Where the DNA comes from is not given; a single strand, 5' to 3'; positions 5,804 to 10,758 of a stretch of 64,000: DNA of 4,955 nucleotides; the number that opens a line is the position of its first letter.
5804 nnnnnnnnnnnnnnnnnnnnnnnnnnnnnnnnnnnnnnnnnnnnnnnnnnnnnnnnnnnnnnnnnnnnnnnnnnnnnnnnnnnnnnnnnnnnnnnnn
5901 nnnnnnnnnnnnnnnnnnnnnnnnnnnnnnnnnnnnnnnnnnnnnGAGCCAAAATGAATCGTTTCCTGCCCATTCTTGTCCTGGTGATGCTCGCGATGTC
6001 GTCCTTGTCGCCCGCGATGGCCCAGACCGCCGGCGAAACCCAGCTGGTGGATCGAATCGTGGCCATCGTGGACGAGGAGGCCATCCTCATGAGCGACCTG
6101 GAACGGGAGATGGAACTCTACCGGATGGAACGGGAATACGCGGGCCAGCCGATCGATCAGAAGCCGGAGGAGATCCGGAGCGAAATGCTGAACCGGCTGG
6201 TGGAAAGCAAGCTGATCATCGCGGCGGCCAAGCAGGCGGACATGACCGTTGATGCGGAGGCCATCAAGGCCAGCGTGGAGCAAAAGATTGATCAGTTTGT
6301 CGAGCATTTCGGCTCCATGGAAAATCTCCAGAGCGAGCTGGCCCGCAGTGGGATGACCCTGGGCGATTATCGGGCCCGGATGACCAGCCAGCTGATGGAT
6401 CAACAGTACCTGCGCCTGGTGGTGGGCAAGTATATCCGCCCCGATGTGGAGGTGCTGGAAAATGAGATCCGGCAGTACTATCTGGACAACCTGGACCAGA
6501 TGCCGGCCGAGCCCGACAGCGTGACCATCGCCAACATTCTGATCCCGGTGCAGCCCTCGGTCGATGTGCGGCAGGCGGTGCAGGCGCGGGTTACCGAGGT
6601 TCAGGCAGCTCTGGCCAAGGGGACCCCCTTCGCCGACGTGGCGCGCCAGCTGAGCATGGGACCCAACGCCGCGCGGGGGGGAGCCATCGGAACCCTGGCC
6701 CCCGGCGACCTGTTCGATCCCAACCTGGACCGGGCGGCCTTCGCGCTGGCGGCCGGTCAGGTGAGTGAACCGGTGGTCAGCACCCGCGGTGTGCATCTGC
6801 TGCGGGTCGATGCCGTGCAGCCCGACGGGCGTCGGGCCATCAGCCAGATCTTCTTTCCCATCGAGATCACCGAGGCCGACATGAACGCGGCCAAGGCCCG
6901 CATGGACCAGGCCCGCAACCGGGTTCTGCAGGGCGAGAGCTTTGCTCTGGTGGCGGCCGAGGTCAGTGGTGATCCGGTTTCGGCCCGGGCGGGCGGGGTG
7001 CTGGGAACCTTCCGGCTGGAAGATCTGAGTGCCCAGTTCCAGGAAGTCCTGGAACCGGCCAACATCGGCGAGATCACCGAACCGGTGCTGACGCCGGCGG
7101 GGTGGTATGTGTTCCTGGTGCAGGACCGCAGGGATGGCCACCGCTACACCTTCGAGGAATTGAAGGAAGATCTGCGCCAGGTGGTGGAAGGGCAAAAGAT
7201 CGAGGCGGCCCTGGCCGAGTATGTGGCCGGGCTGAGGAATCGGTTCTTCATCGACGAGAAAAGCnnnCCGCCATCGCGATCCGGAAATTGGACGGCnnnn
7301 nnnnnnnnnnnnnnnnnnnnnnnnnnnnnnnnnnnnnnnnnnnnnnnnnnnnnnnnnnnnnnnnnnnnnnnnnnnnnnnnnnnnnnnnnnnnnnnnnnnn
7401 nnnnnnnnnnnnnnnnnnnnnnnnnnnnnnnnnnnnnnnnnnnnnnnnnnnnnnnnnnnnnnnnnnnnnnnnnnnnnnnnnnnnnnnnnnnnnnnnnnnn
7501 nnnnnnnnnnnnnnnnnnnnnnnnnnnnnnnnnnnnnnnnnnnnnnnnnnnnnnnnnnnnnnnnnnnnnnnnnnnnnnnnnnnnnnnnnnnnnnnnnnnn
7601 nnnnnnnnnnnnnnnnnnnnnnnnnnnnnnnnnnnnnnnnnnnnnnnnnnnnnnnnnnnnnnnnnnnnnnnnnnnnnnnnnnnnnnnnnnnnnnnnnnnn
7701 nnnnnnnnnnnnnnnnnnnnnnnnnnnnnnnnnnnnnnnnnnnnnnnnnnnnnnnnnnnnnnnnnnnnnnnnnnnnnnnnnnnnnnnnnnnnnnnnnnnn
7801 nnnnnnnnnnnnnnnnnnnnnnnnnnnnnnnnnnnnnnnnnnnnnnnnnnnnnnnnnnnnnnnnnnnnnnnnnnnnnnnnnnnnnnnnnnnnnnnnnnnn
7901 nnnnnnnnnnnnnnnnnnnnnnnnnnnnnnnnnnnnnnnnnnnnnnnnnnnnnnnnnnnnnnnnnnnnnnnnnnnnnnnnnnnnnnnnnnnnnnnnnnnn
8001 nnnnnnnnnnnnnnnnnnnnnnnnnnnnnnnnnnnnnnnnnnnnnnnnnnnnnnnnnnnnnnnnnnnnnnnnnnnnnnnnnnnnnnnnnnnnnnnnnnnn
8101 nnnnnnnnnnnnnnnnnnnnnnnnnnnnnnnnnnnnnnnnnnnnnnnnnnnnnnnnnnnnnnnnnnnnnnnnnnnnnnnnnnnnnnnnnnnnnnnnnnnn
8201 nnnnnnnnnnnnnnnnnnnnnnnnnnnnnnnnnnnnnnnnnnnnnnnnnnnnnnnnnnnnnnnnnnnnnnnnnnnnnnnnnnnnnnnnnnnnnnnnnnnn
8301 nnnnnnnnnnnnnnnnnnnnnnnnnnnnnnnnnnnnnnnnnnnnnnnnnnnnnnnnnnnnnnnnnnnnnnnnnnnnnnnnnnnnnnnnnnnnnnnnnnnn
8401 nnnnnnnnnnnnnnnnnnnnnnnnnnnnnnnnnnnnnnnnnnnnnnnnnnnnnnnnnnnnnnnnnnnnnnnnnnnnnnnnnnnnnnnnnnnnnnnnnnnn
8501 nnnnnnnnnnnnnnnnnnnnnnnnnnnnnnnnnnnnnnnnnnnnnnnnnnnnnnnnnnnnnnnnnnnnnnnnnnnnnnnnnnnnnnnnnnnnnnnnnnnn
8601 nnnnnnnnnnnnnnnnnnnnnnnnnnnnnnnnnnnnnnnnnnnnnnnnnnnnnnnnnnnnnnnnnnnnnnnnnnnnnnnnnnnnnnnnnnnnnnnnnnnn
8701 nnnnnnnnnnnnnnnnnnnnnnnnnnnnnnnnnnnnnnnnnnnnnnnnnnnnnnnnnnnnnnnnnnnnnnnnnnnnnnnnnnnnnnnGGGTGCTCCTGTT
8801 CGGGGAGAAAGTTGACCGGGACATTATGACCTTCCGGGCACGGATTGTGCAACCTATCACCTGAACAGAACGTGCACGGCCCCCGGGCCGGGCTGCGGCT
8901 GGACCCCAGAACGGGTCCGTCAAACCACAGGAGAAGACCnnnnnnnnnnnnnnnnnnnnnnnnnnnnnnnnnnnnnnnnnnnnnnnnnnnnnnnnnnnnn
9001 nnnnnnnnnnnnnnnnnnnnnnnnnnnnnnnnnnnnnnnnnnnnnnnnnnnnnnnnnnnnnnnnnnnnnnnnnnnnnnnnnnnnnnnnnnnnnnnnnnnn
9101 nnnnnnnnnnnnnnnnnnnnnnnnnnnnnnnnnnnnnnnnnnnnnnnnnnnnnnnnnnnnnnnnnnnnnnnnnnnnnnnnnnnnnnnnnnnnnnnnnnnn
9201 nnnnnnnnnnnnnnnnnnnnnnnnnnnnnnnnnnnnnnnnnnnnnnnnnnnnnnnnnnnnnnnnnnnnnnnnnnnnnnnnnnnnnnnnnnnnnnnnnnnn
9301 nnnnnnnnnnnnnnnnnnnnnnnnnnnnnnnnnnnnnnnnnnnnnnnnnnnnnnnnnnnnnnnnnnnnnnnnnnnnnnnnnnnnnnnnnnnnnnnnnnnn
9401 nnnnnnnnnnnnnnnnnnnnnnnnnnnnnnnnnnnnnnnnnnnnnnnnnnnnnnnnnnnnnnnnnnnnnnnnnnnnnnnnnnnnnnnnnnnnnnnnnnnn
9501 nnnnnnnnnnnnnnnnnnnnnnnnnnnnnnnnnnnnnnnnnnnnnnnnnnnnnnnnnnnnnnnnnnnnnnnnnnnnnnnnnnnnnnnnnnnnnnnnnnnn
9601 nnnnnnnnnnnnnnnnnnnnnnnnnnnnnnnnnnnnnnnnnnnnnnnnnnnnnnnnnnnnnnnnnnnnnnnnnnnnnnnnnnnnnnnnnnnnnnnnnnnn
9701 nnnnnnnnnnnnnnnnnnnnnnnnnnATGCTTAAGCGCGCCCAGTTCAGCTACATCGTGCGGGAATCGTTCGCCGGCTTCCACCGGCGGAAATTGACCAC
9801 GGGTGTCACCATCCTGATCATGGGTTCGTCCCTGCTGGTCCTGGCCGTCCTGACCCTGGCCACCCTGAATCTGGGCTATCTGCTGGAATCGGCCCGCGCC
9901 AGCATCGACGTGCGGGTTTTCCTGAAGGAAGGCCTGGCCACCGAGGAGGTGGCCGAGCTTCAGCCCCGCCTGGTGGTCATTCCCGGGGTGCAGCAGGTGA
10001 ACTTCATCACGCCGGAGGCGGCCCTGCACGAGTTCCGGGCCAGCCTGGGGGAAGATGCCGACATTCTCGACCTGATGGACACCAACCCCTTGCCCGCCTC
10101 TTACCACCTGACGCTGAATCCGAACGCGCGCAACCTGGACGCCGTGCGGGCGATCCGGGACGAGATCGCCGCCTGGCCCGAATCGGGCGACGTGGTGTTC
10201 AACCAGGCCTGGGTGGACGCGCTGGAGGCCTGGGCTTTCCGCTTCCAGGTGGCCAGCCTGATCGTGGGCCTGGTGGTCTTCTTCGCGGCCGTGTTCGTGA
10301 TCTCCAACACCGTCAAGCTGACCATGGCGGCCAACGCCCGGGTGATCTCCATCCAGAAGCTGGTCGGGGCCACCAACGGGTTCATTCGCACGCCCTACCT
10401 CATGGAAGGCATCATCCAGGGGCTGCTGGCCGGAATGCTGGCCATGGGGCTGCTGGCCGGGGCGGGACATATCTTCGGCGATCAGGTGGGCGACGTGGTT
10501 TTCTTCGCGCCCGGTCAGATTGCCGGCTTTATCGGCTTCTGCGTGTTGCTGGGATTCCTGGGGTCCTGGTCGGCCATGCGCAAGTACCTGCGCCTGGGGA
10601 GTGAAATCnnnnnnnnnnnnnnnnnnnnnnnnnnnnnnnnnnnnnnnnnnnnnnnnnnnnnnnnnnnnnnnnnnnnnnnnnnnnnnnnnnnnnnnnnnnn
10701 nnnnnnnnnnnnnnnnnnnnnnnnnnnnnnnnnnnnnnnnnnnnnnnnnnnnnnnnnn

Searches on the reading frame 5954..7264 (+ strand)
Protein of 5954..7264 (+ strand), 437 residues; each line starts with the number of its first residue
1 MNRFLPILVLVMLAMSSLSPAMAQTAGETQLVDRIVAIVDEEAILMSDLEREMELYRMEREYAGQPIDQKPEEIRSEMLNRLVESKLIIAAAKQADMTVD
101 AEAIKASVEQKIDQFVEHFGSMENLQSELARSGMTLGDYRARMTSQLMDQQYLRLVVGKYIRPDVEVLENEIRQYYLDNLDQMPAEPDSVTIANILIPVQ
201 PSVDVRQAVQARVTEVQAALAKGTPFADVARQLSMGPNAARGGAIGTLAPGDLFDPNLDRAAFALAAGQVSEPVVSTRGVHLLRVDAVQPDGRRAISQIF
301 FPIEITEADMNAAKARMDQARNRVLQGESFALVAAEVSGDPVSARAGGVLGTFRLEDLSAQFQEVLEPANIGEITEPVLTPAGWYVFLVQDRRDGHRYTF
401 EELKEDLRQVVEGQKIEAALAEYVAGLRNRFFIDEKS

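Call 17: search_protein_families(library=pfam, proteins=[window:5954-7264:+], max_evalue=0.00001)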
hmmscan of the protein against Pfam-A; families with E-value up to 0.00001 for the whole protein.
window:5954-7264:+ (437 aa): 6 families
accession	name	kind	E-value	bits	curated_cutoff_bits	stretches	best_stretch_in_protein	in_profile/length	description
PF00639.27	Rotamase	-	1.6e-34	119.2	21.7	2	195-286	2-96/97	PPIC-type PPIASE domain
PF13616.12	Rotamase_3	-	3.9e-30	105.2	22.5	2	291-392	14-115/116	PPIC-type PPIASE domain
PF13145.12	Rotamase_2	-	1.4e-21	78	27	2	169-297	3-117/121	PPIC-type PPIASE domain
PF13624.11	SurA_N_3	-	1.2e-13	51.6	27.2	1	8-152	18-161/162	SurA-like N-terminal domain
PF09312.16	SurA_N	-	1.3e-11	45.2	30.8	1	32-147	1-112/118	SurA N-terminal domain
PF13623.11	SurA_N_2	-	1.1e-08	35.6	28.5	1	28-118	36-128/145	SurA-like N-terminal domain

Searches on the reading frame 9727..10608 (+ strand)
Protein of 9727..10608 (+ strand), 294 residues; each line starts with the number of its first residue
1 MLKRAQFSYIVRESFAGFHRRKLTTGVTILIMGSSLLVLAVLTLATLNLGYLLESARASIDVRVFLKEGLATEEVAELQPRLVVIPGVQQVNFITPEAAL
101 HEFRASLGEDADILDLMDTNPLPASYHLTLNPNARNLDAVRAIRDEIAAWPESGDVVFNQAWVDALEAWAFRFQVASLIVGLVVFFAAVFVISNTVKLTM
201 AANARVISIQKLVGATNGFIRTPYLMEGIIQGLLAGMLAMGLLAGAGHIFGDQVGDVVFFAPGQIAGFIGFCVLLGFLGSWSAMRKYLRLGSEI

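Call 17: search_protein_families(library=pfam, proteins=[window:9727-10608:+], max_evalue=0.00001)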
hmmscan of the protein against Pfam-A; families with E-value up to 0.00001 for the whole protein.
window:9727-10608:+ (294 aa): 2 families
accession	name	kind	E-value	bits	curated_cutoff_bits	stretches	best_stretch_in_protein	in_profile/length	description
PF18075.7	FtsX_ECD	-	3e-17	63.4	23.5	1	61-151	2-91/96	FtsX extracellular domain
PF02687.27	FtsX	-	4.6e-11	43.3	25.5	1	179-289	2-117/120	FtsX-like permease C-terminal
